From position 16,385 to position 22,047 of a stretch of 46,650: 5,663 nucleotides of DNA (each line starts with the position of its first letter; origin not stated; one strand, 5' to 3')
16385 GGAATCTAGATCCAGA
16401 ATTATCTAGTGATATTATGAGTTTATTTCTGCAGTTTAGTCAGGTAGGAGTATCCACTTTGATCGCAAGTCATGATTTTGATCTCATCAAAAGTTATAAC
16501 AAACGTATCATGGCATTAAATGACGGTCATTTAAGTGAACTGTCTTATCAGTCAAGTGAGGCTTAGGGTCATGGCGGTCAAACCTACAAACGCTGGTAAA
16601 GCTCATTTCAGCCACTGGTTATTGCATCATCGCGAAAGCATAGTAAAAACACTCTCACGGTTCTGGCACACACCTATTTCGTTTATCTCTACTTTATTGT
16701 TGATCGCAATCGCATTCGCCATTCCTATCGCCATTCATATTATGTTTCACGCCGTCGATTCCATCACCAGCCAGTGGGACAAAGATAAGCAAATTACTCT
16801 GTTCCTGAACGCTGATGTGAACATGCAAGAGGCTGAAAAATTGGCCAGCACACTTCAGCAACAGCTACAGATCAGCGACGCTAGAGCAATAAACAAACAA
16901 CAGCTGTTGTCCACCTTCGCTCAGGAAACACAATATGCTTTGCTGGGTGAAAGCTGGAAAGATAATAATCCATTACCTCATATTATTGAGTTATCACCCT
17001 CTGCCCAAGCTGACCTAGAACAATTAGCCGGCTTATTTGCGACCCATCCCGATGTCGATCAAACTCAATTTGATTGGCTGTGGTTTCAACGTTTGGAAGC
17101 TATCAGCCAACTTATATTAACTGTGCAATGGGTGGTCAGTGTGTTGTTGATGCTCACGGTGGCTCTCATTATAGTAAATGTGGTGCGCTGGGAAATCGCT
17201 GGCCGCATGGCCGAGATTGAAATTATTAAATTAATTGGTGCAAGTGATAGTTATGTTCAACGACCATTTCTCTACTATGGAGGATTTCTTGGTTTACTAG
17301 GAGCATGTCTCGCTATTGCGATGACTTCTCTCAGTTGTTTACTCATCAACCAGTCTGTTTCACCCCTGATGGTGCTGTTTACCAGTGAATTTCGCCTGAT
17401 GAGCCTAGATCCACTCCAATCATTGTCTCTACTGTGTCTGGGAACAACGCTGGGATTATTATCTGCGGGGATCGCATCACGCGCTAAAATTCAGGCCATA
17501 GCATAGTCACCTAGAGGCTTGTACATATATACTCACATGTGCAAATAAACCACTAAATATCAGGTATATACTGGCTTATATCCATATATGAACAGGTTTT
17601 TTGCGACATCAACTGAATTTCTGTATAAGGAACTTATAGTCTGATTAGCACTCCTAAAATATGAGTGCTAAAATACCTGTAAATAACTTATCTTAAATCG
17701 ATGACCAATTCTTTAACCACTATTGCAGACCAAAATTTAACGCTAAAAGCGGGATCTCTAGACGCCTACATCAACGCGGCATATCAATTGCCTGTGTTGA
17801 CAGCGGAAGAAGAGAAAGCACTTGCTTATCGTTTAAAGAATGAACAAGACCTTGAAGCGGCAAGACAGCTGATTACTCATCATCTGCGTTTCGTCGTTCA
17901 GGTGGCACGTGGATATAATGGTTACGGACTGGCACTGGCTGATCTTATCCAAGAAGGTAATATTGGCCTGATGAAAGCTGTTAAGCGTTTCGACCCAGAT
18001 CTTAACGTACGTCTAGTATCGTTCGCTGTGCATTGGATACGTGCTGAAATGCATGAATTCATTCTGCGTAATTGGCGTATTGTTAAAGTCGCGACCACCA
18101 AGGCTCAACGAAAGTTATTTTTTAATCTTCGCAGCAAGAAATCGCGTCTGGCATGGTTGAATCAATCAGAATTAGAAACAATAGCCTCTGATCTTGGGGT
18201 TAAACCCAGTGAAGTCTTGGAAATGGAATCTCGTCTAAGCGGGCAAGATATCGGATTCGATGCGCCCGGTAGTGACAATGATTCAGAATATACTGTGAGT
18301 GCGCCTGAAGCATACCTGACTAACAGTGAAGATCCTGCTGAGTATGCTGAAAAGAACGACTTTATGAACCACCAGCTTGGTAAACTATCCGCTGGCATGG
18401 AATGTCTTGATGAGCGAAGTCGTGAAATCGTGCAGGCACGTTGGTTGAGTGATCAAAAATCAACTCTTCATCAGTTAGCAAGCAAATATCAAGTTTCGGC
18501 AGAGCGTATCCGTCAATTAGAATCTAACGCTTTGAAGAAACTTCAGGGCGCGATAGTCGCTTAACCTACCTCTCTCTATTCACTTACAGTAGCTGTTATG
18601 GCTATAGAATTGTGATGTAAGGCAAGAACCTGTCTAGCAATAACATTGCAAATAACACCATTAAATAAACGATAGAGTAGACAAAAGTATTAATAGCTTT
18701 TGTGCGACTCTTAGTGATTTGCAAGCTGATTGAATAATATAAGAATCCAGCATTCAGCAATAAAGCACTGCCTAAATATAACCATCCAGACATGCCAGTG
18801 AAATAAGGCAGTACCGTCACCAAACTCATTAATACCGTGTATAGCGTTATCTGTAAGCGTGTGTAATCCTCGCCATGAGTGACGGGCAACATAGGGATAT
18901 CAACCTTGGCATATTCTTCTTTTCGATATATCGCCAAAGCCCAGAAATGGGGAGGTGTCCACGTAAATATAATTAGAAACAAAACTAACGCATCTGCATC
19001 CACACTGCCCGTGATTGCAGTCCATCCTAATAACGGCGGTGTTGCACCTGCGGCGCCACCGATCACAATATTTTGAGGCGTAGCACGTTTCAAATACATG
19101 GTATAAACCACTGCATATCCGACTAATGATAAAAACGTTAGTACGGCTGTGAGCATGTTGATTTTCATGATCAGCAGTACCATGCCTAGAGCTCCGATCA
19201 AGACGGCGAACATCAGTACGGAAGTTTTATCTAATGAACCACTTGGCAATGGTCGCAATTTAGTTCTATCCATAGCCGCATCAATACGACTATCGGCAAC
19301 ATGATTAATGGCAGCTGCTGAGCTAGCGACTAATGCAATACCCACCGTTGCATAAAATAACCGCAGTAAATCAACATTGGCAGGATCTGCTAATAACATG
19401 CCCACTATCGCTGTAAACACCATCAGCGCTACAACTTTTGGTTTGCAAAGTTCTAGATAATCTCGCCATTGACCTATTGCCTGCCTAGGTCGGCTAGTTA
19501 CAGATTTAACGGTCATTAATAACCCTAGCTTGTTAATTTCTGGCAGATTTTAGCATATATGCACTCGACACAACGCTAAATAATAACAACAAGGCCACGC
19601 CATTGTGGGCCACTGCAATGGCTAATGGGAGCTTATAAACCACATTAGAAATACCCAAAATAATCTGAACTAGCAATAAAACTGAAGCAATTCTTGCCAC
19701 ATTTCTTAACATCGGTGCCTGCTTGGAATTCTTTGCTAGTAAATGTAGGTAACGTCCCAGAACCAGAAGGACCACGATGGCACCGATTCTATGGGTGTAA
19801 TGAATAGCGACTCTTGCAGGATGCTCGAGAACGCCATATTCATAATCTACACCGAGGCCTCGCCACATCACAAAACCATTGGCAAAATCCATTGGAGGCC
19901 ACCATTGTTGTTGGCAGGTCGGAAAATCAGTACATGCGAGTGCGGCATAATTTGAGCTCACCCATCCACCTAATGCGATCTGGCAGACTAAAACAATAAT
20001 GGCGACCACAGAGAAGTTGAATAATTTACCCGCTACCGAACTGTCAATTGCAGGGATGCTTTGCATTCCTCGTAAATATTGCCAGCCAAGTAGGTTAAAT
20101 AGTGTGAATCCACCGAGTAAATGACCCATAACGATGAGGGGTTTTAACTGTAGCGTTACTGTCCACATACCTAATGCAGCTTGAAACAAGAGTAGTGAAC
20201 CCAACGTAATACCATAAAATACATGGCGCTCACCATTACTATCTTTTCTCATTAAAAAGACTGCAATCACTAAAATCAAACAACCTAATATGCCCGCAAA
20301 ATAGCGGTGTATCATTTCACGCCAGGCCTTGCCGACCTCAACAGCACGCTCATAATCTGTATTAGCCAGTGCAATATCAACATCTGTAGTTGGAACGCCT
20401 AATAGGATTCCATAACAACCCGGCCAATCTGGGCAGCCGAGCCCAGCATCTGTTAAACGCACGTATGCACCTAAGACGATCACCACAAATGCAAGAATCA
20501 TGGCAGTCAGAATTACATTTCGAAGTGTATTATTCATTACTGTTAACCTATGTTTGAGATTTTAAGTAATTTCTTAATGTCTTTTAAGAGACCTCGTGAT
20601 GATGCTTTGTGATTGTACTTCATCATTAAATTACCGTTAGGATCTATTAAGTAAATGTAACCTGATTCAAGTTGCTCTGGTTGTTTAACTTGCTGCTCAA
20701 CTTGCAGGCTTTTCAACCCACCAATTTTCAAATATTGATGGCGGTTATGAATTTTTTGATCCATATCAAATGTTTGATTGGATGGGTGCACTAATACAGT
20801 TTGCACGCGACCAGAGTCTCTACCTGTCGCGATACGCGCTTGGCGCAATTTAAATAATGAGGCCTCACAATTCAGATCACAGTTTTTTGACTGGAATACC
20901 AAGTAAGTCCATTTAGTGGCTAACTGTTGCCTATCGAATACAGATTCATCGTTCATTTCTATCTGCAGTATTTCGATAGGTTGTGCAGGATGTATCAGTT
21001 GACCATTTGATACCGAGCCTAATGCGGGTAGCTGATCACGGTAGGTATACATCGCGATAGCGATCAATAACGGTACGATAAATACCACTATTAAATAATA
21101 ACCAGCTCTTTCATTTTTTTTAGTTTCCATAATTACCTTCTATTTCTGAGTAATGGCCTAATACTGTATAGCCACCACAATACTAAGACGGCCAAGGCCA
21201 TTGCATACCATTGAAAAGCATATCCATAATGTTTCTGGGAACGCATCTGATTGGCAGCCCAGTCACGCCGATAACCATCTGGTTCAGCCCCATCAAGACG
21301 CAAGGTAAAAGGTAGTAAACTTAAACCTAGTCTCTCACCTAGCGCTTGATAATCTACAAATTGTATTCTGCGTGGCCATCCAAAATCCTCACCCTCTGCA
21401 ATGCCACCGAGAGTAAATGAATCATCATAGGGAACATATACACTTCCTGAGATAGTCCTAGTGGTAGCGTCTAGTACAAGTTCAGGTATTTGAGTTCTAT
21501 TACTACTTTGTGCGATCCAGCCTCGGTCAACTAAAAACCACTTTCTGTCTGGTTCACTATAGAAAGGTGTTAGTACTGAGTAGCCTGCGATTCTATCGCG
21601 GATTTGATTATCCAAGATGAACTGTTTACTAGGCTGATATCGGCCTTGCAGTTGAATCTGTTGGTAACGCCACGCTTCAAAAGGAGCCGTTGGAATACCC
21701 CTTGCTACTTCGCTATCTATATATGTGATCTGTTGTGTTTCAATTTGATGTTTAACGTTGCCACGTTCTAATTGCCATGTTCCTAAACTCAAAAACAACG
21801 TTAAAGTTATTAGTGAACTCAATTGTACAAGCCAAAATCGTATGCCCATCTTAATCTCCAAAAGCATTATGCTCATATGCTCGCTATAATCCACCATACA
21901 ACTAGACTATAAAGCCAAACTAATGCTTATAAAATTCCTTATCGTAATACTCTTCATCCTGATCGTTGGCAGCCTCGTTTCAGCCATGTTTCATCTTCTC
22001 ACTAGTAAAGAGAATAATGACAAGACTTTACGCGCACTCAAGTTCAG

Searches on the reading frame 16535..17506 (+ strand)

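Call 17: search_protein_families(library=pfam, proteins=[window:16535-17506:+], max_evalue=0.000001)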
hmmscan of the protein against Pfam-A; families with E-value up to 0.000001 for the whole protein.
window:16535-17506:+ (323 aa): 2 families
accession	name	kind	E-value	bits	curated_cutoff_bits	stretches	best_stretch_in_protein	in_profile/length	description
PF18075.7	FtsX_ECD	-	5.4e-10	40.2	23.5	1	86-176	2-95/96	FtsX extracellular domain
PF02687.27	FtsX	-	1.6e-07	31.8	25.5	1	200-314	2-107/120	FtsX-like permease C-terminal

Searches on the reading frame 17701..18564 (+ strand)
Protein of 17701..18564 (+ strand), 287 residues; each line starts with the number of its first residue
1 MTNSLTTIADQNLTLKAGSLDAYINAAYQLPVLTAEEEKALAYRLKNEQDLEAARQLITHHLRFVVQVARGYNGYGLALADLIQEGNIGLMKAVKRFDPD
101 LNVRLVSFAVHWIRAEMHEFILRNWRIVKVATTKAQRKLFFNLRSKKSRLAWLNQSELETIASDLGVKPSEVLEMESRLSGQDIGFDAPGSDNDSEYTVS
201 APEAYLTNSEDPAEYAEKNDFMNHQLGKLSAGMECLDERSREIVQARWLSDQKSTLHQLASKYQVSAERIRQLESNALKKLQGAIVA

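Call 17: search_protein_families(library=pfam, proteins=[window:17701-18564:+], max_evalue=0.000001)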
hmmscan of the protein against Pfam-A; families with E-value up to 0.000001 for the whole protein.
window:17701-18564:+ (287 aa): 2 families
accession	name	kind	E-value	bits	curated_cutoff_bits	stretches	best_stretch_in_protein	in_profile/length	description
PF04542.20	Sigma70_r2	-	2e-18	66.4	24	1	57-126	1-70/71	Sigma-70 region 2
PF04545.22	Sigma70_r4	-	1.6e-13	50.4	24.1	1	233-282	2-49/50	Sigma-70, region 4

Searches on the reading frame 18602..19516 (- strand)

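Call 17: search_protein_families(library=pfam, proteins=[window:18602-19516:-], max_evalue=0.000001)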
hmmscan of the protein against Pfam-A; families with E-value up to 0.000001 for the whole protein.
window:18602-19516:- (304 aa): 1 family
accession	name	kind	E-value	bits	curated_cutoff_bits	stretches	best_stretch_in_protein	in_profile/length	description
PF01040.23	UbiA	-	1.5e-65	221.4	34.2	1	33-278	2-244/250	UbiA prenyltransferase family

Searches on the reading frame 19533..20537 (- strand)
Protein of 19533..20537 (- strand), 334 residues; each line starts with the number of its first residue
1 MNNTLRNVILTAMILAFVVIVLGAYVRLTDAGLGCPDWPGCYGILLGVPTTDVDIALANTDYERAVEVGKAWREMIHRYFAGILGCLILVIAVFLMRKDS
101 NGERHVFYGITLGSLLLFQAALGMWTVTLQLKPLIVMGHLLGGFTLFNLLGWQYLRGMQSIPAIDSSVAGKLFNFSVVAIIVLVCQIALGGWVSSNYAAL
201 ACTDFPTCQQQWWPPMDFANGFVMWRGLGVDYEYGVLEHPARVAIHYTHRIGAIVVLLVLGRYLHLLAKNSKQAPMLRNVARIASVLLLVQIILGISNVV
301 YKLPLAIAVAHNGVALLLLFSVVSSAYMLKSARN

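Call 17: search_protein_families(library=pfam, proteins=[window:19533-20537:-], max_evalue=0.000001)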
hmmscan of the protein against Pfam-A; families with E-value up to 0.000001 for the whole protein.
window:19533-20537:- (334 aa): 1 family
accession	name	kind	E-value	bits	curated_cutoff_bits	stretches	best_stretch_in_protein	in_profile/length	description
PF02628.20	COX15-CtaA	-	9.7e-78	261.9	29.9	1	8-322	3-321/322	Cytochrome oxidase assembly protein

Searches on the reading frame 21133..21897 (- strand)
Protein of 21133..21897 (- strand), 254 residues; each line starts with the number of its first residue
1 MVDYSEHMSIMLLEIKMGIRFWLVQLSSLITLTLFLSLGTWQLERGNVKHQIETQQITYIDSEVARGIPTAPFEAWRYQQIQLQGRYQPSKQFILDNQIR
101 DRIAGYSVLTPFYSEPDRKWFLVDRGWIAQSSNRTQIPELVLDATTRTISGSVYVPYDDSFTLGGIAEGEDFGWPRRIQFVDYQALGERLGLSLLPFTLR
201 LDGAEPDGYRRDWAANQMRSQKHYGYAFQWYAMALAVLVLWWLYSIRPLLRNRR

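Call 18: search_protein_families(library=pfam, proteins=[window:21133-21897:-], max_evalue=0.000001)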
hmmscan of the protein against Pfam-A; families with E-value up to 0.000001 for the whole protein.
window:21133-21897:- (254 aa): 1 family
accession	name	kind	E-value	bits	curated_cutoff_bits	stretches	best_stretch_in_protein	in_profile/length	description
PF02104.20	SURF1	-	4e-35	122.4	23.4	1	30-235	2-205/205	SURF1 family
